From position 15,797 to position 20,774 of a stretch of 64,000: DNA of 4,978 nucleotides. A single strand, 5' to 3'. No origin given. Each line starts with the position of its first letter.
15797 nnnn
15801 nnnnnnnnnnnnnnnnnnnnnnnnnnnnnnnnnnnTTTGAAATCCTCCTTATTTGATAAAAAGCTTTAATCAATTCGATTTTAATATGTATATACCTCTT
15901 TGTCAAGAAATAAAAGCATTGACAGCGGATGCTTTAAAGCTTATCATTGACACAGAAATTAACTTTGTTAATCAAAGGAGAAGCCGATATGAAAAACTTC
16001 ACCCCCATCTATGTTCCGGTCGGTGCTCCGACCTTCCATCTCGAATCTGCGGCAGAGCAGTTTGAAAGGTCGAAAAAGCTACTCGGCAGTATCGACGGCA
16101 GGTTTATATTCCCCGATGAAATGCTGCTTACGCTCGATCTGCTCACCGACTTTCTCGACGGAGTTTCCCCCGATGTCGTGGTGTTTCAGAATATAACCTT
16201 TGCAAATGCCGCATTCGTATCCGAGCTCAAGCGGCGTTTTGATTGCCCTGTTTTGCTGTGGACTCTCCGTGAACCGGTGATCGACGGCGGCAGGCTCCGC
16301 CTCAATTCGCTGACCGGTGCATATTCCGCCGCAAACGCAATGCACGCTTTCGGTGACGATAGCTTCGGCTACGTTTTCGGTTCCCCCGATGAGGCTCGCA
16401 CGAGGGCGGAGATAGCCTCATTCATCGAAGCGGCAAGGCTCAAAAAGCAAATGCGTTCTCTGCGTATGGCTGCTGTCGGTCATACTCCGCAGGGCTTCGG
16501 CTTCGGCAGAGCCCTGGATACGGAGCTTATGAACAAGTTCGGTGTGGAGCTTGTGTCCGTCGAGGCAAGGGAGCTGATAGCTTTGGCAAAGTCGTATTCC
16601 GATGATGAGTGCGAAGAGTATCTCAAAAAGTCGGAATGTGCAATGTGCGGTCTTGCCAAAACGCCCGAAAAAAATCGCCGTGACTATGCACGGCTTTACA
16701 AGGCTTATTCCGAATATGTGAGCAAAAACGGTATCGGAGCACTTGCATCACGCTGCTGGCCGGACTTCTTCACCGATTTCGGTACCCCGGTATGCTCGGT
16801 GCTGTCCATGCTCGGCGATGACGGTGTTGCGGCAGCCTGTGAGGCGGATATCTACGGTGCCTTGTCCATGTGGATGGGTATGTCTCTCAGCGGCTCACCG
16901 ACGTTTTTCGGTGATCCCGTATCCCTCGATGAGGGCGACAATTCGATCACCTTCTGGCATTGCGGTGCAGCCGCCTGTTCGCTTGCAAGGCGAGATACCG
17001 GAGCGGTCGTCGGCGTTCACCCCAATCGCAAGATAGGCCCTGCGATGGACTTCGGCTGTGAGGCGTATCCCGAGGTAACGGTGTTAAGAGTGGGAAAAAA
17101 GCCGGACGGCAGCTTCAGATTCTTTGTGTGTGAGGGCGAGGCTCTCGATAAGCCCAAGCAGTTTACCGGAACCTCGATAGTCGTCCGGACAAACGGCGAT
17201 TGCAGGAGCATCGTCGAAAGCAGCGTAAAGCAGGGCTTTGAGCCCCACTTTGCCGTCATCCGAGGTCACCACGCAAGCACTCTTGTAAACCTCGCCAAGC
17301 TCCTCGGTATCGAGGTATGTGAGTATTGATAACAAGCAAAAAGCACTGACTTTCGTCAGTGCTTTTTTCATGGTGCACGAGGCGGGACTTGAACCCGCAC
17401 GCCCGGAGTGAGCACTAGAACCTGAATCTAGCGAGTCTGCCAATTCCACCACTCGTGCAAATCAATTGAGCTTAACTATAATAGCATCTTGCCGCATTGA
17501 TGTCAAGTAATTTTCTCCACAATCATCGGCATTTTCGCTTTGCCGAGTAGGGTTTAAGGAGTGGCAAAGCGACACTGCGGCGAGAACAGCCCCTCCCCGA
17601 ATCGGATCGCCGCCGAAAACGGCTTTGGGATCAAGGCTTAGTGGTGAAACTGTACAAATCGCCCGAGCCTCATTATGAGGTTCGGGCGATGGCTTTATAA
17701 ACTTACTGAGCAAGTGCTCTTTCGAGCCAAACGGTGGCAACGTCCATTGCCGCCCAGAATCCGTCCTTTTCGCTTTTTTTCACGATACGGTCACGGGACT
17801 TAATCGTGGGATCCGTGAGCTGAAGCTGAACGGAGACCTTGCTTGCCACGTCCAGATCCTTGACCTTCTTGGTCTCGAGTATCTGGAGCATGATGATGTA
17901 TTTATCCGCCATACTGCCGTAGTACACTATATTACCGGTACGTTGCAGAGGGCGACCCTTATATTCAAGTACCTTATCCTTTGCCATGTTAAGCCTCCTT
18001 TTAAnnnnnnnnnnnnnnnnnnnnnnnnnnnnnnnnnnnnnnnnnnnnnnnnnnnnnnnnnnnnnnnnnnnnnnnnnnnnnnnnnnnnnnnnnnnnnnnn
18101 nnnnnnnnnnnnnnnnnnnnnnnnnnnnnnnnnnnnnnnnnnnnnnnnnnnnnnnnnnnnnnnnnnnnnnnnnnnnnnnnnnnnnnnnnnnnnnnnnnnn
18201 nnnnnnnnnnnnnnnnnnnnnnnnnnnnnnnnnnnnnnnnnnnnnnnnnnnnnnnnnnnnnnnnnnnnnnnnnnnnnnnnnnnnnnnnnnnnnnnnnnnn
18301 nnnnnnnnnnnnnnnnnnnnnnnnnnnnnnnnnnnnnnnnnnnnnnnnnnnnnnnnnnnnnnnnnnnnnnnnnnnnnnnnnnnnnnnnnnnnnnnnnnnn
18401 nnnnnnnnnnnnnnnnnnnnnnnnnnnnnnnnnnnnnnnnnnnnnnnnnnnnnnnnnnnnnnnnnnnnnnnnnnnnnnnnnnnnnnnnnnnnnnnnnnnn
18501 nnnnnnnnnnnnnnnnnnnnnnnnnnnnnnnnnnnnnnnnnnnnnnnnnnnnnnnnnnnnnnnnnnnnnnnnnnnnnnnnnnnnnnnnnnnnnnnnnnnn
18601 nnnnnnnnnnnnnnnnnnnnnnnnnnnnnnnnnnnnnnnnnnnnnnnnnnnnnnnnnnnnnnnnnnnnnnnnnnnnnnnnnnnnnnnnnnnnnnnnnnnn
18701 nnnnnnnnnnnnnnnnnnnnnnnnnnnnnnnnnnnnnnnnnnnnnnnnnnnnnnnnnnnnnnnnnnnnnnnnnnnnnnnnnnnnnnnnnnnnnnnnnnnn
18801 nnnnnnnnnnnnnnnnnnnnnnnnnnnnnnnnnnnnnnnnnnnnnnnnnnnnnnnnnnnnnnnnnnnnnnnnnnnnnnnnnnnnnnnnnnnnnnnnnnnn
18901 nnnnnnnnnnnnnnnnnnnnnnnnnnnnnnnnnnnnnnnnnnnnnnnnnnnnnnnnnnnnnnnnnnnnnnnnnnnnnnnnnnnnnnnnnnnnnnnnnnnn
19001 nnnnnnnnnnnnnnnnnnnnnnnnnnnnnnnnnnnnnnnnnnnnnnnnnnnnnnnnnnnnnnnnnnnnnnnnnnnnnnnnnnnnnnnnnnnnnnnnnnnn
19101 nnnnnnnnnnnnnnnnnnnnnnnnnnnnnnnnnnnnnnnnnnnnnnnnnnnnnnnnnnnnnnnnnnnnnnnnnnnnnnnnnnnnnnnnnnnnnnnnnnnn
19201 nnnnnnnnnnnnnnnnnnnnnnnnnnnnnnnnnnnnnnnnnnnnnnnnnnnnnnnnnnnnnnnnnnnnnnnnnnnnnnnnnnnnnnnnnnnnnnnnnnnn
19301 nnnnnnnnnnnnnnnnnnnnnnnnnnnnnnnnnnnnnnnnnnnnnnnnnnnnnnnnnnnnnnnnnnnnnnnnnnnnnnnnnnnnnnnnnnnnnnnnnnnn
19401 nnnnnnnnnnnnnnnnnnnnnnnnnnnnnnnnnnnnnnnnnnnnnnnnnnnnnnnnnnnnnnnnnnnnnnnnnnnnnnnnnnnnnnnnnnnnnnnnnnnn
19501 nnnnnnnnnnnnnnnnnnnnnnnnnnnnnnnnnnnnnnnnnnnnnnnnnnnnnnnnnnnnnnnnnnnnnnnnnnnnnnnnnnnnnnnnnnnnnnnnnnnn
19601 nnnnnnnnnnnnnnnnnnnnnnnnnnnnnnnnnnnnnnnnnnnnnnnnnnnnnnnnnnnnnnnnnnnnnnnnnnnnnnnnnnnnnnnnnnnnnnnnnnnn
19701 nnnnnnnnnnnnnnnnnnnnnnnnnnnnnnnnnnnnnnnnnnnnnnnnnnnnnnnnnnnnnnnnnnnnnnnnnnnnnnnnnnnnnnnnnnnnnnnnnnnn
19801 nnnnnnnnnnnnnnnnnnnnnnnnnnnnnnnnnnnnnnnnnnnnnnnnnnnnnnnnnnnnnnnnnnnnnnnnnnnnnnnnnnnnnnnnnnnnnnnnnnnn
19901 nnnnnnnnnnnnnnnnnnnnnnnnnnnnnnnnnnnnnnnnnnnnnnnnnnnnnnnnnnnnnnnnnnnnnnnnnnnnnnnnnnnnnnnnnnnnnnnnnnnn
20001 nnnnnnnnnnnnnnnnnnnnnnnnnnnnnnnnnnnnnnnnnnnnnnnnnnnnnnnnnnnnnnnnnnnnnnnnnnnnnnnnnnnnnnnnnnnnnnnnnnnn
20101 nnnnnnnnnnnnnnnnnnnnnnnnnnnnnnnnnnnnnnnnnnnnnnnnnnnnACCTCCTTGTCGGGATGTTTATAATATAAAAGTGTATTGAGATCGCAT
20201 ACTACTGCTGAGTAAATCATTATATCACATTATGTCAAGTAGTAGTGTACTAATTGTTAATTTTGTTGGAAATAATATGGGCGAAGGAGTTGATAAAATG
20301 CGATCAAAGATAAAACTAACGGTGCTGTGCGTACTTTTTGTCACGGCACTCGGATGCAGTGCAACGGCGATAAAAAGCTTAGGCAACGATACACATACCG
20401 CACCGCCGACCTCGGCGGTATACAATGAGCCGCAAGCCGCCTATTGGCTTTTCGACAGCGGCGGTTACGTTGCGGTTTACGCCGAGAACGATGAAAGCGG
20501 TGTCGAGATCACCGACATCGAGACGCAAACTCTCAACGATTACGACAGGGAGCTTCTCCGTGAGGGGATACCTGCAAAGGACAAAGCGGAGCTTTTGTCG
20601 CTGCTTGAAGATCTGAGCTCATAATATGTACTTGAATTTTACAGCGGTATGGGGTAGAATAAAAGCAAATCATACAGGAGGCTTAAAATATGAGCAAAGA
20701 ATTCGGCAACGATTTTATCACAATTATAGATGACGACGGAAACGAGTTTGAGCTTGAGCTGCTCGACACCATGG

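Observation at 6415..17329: Nine-gene operon whose content matches the sulfo-transketolase (sulfo-TK) sulfoquinovose pathway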

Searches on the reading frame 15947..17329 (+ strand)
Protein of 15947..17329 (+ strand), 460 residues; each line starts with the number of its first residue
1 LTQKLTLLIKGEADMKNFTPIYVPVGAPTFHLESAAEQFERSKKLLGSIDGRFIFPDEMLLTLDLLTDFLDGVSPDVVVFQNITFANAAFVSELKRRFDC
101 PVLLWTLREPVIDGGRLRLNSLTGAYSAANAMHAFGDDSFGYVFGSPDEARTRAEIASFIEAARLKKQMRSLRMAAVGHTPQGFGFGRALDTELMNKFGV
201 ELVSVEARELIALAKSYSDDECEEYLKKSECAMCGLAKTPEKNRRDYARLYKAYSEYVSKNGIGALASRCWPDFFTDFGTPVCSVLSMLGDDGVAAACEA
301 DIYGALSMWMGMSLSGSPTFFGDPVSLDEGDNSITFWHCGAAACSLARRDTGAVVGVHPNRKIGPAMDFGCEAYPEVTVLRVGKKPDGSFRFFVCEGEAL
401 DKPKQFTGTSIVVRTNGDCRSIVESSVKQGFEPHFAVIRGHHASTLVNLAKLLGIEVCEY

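Call 3: search_protein_families(library=pfam, proteins=[window:15947-17329:+])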
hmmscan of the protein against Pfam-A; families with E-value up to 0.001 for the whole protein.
window:15947-17329:+ (460 aa): 1 family
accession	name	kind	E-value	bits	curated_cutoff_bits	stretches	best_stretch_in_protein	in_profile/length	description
PF02952.23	Fucose_iso_C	-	4.3e-09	36.6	29.3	1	369-459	44-141/143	L-fucose isomerase, C-terminal domain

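Call 4: search_protein_families(library=ncbifam, proteins=[window:15947-17329:+])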
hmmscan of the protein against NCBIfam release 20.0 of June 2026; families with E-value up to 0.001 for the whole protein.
window:15947-17329:+ (460 aa): 1 family
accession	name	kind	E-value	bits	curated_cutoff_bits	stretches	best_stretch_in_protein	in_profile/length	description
NF048012.1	SlpQosIsomSftI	equivalog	9.9e-120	400.3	700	1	21-459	5-442/443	sulfoquinovose isomerase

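Call 30: search_solved_structures(query=window:15989-17329:+, show_alignments=1, max_evalue=0.01)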
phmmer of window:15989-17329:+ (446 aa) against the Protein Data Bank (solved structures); distinct sequences matched with E-value up to 0.01: 0.

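Call 35: search_protein_families(library=pfam, proteins=[L001:6970-7605:-, L001:3400-4734:-, L001:2432-3058:-, L001:1578-2432:-, L001:40-1512:+, L017:3307-3927:-, L001:15499-16266:+, L001:16432-17256:+, L001:17269-18129:+, L001:4951-6957:-])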
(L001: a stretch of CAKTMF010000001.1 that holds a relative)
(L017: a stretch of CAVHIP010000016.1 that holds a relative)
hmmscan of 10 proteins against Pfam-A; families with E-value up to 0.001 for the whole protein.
L001:6970-7605:- (211 aa): 1 family
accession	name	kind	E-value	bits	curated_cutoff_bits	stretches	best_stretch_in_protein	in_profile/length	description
PF04854.19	DUF624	-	5.8e-14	52.5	24.2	1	25-90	6-75/77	Protein of unknown function, DUF624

L001:3400-4734:- (444 aa): 2 families
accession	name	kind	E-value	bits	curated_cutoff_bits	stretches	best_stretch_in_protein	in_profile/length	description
PF13416.11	SBP_bac_8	-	1.1e-31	111.1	27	1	70-369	1-257/279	Bacterial extracellular solute-binding protein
PF01547.30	SBP_bac_1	-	1.7e-27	97.7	26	1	65-358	5-303/307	Bacterial extracellular solute-binding protein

L001:2432-3058:- (208 aa): 1 family
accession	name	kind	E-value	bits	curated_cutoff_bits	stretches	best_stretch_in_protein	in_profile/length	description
PF00528.27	BPD_transp_1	-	9.7e-12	45.4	26.4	1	2-202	7-181/184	Binding-protein-dependent transport system inner membrane component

L001:1578-2432:- (284 aa): 1 family
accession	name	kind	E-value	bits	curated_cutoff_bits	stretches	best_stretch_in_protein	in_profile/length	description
PF00528.27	BPD_transp_1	-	3.4e-18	66.5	26.4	1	95-269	4-175/184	Binding-protein-dependent transport system inner membrane component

L001:40-1512:+ (490 aa): 1 family
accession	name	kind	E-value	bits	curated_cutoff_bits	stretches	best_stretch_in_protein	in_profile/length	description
PF14264.12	Glucos_trans_II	-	1.1e-40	140.1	30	1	26-325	1-314/317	Glucosyl transferase GtrII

L017:3307-3927:- (206 aa): 1 family
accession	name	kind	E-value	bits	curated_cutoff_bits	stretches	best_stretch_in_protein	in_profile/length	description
PF04854.19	DUF624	-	8e-17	61.6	24.2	1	18-87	3-76/77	Protein of unknown function, DUF624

L001:15499-16266:+ (255 aa): 1 family
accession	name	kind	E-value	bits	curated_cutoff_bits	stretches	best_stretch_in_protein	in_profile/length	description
PF00440.29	TetR_N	-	1.7e-09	37.8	24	1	31-76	1-46/47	Bacterial regulatory proteins, tetR family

L001:16432-17256:+ (274 aa): 6 families
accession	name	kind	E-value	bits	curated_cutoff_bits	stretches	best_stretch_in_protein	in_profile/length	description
PF12849.12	PBP_like_2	-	3.2e-43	148.8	27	1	33-259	9-267/267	PBP superfamily domain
PF12727.12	PBP_like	-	7.6e-16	58.3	27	1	53-202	2-152/193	PBP superfamily domain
PF13531.11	SBP_bac_11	-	3.9e-10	40.3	25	1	41-266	6-223/227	Bacterial extracellular solute-binding protein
PF01547.30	SBP_bac_1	-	6.2e-09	36.7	26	1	51-261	13-306/307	Bacterial extracellular solute-binding protein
PF13416.11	SBP_bac_8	-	7.3e-05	23.1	27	0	179-272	181-261/279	Bacterial extracellular solute-binding protein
PF03466.25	LysR_substrate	-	0.00018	21.4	28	0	36-122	10-93/209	LysR substrate binding domain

L001:17269-18129:+ (286 aa): 1 family
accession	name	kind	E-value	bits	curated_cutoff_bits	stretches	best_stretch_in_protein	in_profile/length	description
PF00528.27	BPD_transp_1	-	8.8e-15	55.3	26.4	1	84-284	1-181/184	Binding-protein-dependent transport system inner membrane component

L001:4951-6957:- (668 aa): 3 families
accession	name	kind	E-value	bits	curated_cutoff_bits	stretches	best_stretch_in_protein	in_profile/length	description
PF01055.32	Glyco_hydro_31_2nd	-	1.7e-42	146.3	23.5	1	234-556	3-325/328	Glycosyl hydrolases family 31 TIM-barrel domain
PF21365.3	Glyco_hydro_31_3rd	-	1.8e-16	60.8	24.4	1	567-651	1-85/87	Glycosyl hydrolase family 31 C-terminal domain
PF13802.12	Gal_mutarotas_2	-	2.4e-05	25.1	27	1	57-138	86-143/184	Glycosyl hydrolase 31 N-terminal galactose mutarotase-like domain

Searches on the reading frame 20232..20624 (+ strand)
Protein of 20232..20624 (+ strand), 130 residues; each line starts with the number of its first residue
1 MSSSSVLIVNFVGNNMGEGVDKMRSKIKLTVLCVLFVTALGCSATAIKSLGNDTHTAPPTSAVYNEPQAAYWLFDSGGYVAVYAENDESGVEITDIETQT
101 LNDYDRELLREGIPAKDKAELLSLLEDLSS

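Call 27: search_protein_families(library=pfam, proteins=[window:20232-20624:+])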
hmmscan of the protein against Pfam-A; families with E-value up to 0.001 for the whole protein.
window:20232-20624:+ (130 aa): 1 family
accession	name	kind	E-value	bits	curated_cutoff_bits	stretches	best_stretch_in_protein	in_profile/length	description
PF08955.15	BofC_C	-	0.00063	20.2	21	1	92-129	36-73/74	BofC C-terminal domain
